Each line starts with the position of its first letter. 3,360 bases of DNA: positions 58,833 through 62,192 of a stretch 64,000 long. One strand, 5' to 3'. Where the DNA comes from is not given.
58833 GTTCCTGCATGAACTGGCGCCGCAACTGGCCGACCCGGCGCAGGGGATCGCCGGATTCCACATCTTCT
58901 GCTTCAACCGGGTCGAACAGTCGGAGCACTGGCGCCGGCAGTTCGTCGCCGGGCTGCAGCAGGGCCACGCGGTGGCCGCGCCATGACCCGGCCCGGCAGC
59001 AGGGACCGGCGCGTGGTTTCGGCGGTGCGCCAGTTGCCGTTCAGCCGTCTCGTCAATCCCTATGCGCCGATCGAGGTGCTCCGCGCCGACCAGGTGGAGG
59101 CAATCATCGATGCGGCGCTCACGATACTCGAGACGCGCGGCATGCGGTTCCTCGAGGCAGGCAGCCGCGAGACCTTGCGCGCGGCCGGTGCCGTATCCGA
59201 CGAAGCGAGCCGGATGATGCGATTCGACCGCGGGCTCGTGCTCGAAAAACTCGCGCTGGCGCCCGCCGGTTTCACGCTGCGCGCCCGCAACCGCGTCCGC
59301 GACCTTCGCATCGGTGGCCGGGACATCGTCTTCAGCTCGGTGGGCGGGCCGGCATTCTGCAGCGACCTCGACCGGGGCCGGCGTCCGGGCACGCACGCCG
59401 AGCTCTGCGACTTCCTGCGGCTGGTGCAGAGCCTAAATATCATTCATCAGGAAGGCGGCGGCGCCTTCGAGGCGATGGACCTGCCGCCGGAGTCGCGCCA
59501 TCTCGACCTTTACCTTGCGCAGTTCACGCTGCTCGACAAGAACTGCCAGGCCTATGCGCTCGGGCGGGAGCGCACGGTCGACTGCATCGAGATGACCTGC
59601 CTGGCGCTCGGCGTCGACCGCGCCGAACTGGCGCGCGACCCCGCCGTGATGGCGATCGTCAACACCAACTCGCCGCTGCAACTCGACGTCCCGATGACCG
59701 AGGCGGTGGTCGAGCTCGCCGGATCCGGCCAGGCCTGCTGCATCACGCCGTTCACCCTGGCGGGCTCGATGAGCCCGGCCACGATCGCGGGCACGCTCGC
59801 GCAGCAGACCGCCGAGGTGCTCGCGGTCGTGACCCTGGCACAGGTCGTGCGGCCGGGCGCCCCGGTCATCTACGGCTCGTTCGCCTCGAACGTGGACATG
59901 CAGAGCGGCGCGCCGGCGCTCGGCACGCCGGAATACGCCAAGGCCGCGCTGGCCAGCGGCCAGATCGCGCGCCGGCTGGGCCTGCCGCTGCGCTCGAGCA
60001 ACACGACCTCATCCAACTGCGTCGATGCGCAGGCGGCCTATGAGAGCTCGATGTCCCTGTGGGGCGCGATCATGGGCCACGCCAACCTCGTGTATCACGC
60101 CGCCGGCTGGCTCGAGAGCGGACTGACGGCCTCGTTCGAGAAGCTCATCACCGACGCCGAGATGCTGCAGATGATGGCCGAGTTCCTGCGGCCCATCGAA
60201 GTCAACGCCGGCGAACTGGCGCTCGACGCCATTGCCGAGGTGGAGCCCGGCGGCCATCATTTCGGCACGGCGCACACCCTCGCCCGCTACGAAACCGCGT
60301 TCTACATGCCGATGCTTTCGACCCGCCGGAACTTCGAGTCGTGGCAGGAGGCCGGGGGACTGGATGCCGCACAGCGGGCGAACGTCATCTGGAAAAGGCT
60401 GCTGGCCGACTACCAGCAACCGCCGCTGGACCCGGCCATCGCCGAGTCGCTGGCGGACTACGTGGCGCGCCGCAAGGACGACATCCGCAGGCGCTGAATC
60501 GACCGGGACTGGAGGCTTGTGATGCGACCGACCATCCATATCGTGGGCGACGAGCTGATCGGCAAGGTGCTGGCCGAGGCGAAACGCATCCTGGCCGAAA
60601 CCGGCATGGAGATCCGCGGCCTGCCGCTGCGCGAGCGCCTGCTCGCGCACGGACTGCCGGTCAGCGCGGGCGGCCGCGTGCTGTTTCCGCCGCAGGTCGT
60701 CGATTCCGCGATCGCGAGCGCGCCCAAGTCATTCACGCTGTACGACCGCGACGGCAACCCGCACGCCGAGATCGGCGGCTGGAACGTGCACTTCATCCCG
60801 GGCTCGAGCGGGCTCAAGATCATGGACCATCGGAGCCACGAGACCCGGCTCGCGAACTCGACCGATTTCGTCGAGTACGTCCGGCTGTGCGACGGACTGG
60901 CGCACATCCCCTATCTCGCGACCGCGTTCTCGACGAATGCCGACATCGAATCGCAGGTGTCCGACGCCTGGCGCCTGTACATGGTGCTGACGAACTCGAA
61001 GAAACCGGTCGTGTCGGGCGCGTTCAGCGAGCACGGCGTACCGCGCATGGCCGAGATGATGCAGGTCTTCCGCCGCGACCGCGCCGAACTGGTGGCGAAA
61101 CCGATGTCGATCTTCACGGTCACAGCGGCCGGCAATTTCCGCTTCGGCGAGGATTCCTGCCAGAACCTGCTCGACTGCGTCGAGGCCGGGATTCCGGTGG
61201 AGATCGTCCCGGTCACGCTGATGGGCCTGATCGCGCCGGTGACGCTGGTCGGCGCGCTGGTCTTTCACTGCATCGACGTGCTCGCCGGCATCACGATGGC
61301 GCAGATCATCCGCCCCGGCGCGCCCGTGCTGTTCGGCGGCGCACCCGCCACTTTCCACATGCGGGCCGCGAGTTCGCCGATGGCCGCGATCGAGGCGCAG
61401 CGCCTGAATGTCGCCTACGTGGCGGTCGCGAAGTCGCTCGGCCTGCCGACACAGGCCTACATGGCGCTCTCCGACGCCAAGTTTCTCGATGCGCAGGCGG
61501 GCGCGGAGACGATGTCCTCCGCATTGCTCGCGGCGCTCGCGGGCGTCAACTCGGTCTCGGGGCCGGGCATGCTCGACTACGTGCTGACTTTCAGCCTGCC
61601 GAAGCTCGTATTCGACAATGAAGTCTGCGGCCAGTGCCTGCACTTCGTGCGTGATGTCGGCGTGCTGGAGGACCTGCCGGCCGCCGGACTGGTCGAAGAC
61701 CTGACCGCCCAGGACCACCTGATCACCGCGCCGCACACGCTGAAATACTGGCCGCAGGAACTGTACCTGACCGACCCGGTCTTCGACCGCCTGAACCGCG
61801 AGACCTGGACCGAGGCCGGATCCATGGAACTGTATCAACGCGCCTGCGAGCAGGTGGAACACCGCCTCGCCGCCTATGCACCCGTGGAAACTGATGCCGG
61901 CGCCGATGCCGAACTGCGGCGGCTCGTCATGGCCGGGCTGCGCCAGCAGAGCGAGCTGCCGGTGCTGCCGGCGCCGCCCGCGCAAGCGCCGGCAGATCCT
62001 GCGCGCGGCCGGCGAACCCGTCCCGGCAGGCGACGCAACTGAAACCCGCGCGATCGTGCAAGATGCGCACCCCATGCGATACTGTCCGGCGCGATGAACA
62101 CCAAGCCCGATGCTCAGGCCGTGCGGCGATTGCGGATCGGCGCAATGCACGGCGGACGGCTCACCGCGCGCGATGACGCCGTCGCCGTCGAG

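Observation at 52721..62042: Two non-pyrrolysine MttB-family methyltransferases with a MetF-like gene but no corrinoid protein, in a THF/formate-oxidation cluster of an apparently aerobic organism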

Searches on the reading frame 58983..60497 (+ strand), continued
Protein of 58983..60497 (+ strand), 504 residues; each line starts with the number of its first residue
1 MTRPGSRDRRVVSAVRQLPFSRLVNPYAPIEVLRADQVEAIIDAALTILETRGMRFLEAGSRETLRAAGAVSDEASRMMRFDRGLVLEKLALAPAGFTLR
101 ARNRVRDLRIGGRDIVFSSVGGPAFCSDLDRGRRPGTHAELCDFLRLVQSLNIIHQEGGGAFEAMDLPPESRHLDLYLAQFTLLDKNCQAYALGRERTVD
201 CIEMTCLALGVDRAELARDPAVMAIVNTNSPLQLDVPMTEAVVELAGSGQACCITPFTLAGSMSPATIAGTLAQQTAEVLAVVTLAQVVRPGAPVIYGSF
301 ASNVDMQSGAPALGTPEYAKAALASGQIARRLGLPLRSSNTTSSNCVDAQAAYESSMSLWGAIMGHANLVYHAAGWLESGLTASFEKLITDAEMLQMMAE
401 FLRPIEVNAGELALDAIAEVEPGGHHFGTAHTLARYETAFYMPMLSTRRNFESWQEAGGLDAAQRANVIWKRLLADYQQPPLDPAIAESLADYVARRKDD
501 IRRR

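Call 75: search_protein_families(library=pfam, proteins=[L024:5726-6625:-, L024:6719-7606:+, L024:7684-9072:+, L024:13118-14884:+, L024:14881-15783:+, L024:15734-17662:+, L008:5019-6539:+, L008:3893-5095:-, L008:1819-3960:-, L011:7746-9098:+], max_evalue=0.00001)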
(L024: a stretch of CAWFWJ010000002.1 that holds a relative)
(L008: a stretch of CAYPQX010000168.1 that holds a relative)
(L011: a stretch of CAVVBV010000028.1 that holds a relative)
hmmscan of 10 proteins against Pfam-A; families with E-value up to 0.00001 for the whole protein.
L024:5726-6625:- (299 aa): 1 family
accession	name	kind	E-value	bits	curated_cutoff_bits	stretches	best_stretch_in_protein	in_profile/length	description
PF00795.27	CN_hydrolase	-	3.4e-60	204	23.2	1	16-277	1-256/256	Carbon-nitrogen hydrolase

L024:6719-7606:+ (295 aa): 2 families
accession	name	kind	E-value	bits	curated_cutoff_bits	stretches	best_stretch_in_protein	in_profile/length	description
PF13469.12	Sulfotransfer_3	-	2.5e-33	116.6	27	1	33-228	1-216/216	Sulfotransferase family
PF00685.33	Sulfotransfer_1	-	1.5e-11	44.6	22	1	134-232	87-189/255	Sulfotransferase domain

L024:7684-9072:+ (462 aa): 2 families
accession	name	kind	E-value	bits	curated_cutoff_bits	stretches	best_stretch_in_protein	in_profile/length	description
PF04055.27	Radical_SAM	-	6.1e-21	75.7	29.5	1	60-234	2-165/166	Radical SAM superfamily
PF06969.22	HemN_C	-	2.4e-09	37.5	24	1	369-438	1-67/67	HemN C-terminal domain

L024:13118-14884:+ (588 aa): 2 families
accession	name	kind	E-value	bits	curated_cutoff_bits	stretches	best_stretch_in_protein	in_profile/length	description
PF01979.26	Amidohydro_1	-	1.1e-36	127.3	25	1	249-578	1-345/345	Amidohydrolase family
PF07969.17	Amidohydro_3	-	5.8e-22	79.2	29.7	1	373-579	256-472/472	Amidohydrolase family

L024:14881-15783:+ (300 aa): 2 families
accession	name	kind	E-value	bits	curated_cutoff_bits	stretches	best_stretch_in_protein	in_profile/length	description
PF00892.27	EamA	-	7.1e-28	98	28.2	2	12-141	7-133/135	EamA-like transporter family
PF03151.22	TPT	-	3.3e-06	27.1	30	0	49-139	45-133/291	Triose-phosphate Transporter family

L024:15734-17662:+ (642 aa): 3 families
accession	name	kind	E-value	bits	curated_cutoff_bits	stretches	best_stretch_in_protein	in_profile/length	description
PF07837.17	FTCD_N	-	3.3e-70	235.8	27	1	39-213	1-176/176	Formiminotransferase domain, N-terminal subdomain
PF04961.17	FTCD_C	-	5.7e-63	212.4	24.5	1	439-618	1-180/182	Formiminotransferase-cyclodeaminase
PF02971.19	FTCD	-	1.3e-46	158.6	24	1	215-426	1-143/145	Formiminotransferase domain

L008:5019-6539:+ (506 aa): 1 family
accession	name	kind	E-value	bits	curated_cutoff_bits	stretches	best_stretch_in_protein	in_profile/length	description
PF00753.33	Lactamase_B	-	1.8e-09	38.3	22.7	1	335-486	32-193/196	Metallo-beta-lactamase superfamily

L008:3893-5095:- (400 aa): 1 family
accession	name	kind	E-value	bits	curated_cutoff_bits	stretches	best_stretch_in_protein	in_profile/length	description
PF24827.1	AstE_AspA_cat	-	2e-06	27.9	25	1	160-215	2-57/192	Succinylglutamate desuccinylase/Aspartoacylase catalytic domain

L008:1819-3960:- (713 aa): 20 families
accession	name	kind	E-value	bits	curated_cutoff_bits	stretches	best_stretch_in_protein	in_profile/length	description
PF13469.12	Sulfotransfer_3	-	3.2e-54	184.9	27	1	444-634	1-216/216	Sulfotransferase family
PF07719.23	TPR_2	-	2.5e-31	105.6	27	0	305-335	3-33/34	Tetratricopeptide repeat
PF14559.12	TPR_19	-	2.7e-30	104.9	25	3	179-233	3-57/68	Tetratricopeptide repeat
PF13181.12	TPR_8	-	3.5e-29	98.9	25.7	0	305-335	3-33/34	Tetratricopeptide repeat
PF13428.12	TPR_14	-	1.2e-27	94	23.5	0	170-209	4-43/44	Tetratricopeptide repeat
PF13414.12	TPR_11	-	2e-25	88.6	26.8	1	242-279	1-38/42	TPR repeat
PF13432.12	TPR_16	-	3e-24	85.5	32.7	0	172-228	2-58/65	Tetratricopeptide repeat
PF00515.34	TPR_1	-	1.1e-23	82.4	27.8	0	305-336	3-34/34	Tetratricopeptide repeat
PF13431.12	TPR_17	-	2.9e-20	71.2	24.4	0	292-323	2-33/34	Tetratricopeptide repeat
PF13424.12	TPR_12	-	4.5e-17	62.5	30.1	0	271-333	5-75/77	Tetratricopeptide repeat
PF23914.1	TPR_CcmH_CycH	-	1.2e-16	61.3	42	1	131-225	46-145/158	Cytochrome c-type biogenesis protein H TPR domain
PF12895.13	ANAPC3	-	2.6e-15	56.9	27.2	1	247-328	1-81/82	Anaphase-promoting complex, cyclosome, subunit 3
PF13176.12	TPR_7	-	4.3e-15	54.9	27.9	0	305-331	1-29/36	Tetratricopeptide repeat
PF00685.33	Sulfotransfer_1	-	6.2e-13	49.2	22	1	444-634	3-185/255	Sulfotransferase domain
PF13371.12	TPR_9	-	1.4e-09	38.3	35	0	229-276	23-70/73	Tetratricopeptide repeat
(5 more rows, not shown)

L011:7746-9098:+ (450 aa): 2 families
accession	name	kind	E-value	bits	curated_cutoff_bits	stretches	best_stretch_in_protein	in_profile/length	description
PF02667.20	SCFA_trans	-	9.2e-63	213.2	27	1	6-437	6-445/453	Short chain fatty acid transporter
PF03606.21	DcuC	-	3.1e-06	26.4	23.1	1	339-440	352-454/461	C4-dicarboxylate anaerobic carrier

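Call 81: list_cluster_members(proteins=[P0164, P0153, P0136, P0200, P0237, P0230, P0268, P0276, P0278, P0255])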
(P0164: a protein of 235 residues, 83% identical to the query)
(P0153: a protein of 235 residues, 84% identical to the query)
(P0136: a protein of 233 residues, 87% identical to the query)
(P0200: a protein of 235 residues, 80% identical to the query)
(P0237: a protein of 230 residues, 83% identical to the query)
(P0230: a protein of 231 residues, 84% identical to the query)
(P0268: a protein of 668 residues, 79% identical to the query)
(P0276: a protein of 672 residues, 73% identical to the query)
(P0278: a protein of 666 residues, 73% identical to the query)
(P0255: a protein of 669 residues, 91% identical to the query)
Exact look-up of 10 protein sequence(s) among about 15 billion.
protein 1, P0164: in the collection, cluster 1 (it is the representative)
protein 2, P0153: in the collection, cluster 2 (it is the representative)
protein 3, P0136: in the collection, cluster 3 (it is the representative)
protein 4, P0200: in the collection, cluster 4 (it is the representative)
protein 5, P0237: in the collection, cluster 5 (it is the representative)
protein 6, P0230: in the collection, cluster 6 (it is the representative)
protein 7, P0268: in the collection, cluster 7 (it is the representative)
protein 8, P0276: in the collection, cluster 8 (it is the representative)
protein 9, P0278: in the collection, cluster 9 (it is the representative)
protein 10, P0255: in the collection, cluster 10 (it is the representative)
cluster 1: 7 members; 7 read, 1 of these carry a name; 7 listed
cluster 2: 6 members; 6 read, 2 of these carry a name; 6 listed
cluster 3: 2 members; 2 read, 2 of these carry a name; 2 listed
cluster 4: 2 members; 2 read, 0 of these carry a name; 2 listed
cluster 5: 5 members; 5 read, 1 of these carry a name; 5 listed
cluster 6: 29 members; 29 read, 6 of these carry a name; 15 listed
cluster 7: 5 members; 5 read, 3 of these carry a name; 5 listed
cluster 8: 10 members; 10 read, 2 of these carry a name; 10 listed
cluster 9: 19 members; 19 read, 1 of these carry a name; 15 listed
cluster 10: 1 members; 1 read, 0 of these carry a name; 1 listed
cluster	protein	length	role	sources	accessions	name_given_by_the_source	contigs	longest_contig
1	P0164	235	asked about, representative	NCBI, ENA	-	-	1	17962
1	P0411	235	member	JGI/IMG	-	methanogenic corrinoid protein MtbC1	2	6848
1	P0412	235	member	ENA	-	-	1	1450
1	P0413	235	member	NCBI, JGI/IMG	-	-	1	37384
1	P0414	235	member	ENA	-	-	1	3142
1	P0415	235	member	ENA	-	-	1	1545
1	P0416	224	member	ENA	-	-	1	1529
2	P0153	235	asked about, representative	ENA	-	-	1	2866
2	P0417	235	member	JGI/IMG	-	5-methyltetrahydrofolate--homocysteine methyltransferase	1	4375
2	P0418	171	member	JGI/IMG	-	5-methyltetrahydrofolate--homocysteine methyltransferase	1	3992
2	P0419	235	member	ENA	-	-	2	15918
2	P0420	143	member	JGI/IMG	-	-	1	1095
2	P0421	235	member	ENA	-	-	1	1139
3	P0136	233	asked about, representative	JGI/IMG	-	5-methyltetrahydrofolate--homocysteine methyltransferase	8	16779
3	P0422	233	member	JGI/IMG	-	5-methyltetrahydrofolate--homocysteine methyltransferase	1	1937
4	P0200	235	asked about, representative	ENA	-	-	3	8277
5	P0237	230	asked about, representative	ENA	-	-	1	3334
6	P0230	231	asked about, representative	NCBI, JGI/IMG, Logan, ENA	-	-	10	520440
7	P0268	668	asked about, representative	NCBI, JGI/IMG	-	-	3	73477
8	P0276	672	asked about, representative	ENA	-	-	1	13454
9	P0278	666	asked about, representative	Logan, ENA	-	-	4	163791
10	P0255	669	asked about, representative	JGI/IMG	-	-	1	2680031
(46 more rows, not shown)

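Call 82: find_encoding_contigs(protein=P0201, flank=3000, max_places=2)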
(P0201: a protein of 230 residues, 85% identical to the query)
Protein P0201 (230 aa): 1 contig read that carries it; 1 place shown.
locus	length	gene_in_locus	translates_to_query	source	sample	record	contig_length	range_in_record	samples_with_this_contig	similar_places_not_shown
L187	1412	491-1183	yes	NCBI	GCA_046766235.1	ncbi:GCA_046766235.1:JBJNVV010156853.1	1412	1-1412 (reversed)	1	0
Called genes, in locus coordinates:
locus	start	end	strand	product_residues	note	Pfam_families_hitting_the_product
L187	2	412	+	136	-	?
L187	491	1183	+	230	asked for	PF02607:B12-binding_2, PF02310:B12-binding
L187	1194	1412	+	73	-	?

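Call 83: find_encoding_contigs(protein=P0183, flank=6000, max_places=2)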
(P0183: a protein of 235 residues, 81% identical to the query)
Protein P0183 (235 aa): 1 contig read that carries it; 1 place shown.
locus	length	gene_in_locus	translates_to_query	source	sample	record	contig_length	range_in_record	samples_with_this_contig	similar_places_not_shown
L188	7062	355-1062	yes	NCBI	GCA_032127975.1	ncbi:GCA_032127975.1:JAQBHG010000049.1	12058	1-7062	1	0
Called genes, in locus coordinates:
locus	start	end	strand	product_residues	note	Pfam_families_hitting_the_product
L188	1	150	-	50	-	?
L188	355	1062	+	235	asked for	PF02607:B12-binding_2, PF02310:B12-binding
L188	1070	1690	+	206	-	PF07796:DUF1638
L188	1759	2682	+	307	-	PF00809:Pterin_bind, PF03599:CdhD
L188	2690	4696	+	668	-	PF00111:Fer2 (weak), PF17650:RACo_linker, PF17651:Raco_middle, PF14574:RACo_C_ter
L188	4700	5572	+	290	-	PF02219:MTHFR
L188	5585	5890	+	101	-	PF06253:MTTB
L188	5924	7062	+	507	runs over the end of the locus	PF06253:MTTB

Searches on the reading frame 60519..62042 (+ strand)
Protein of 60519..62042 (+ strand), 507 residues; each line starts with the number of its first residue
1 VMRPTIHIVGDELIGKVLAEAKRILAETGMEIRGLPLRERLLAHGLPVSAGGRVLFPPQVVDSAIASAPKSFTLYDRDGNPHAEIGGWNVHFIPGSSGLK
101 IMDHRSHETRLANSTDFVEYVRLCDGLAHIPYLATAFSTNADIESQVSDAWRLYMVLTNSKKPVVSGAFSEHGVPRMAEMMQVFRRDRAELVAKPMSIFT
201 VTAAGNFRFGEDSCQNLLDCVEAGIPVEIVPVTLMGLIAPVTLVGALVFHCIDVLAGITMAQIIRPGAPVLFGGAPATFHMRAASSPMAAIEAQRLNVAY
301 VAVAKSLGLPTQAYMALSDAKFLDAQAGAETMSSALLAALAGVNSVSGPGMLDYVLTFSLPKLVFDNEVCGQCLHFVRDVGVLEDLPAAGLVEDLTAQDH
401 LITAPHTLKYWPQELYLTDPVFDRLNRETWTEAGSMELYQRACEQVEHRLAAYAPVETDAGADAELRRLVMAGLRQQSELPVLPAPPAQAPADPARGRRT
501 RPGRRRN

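Call 3: search_protein_families(library=pfam, proteins=[window:60519-62042:+])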
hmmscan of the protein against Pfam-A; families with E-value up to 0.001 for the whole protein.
window:60519-62042:+ (507 aa): 1 family
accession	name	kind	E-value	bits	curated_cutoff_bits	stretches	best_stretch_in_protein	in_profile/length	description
PF06253.16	MTTB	-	4.2e-75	253.1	25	1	4-470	29-492/500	Trimethylamine methyltransferase (MTTB)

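Call 4: search_protein_families(library=ncbifam, proteins=[window:60519-62042:+])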
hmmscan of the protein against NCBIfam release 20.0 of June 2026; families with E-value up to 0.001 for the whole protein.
window:60519-62042:+ (507 aa): 1 family
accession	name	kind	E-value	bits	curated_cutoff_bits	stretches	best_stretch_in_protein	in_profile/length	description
TIGR02369.2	trimeth_pyl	equivalog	2.3e-82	277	525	1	12-471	9-466/469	[trimethylamine--corrinoid protein] Co-methyltransferase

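Call 29: search_solved_structures(query=window:60522-62042:+, max_evalue=0.00001, show_alignments=1)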
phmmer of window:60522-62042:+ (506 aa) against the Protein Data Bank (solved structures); distinct sequences matched with E-value up to 0.00001: 5.
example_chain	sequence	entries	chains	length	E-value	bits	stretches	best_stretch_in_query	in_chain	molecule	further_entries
9yce_A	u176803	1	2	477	1.3e-53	185.7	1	2-469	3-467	Glycine betaine methyltransferase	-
2qne_A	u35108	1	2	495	2.2e-53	185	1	3-469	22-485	Putative methyltransferase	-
7xcl_A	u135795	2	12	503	3.6e-44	154.6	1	21-461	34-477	Trimethylamine methyltransferase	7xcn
7xcm_A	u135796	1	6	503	4.9e-44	154.2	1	21-461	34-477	Trimethylamine methyltransferase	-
4yyc_A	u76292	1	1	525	1.8e-30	109.4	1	16-469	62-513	Putative trimethylamine methyltransferase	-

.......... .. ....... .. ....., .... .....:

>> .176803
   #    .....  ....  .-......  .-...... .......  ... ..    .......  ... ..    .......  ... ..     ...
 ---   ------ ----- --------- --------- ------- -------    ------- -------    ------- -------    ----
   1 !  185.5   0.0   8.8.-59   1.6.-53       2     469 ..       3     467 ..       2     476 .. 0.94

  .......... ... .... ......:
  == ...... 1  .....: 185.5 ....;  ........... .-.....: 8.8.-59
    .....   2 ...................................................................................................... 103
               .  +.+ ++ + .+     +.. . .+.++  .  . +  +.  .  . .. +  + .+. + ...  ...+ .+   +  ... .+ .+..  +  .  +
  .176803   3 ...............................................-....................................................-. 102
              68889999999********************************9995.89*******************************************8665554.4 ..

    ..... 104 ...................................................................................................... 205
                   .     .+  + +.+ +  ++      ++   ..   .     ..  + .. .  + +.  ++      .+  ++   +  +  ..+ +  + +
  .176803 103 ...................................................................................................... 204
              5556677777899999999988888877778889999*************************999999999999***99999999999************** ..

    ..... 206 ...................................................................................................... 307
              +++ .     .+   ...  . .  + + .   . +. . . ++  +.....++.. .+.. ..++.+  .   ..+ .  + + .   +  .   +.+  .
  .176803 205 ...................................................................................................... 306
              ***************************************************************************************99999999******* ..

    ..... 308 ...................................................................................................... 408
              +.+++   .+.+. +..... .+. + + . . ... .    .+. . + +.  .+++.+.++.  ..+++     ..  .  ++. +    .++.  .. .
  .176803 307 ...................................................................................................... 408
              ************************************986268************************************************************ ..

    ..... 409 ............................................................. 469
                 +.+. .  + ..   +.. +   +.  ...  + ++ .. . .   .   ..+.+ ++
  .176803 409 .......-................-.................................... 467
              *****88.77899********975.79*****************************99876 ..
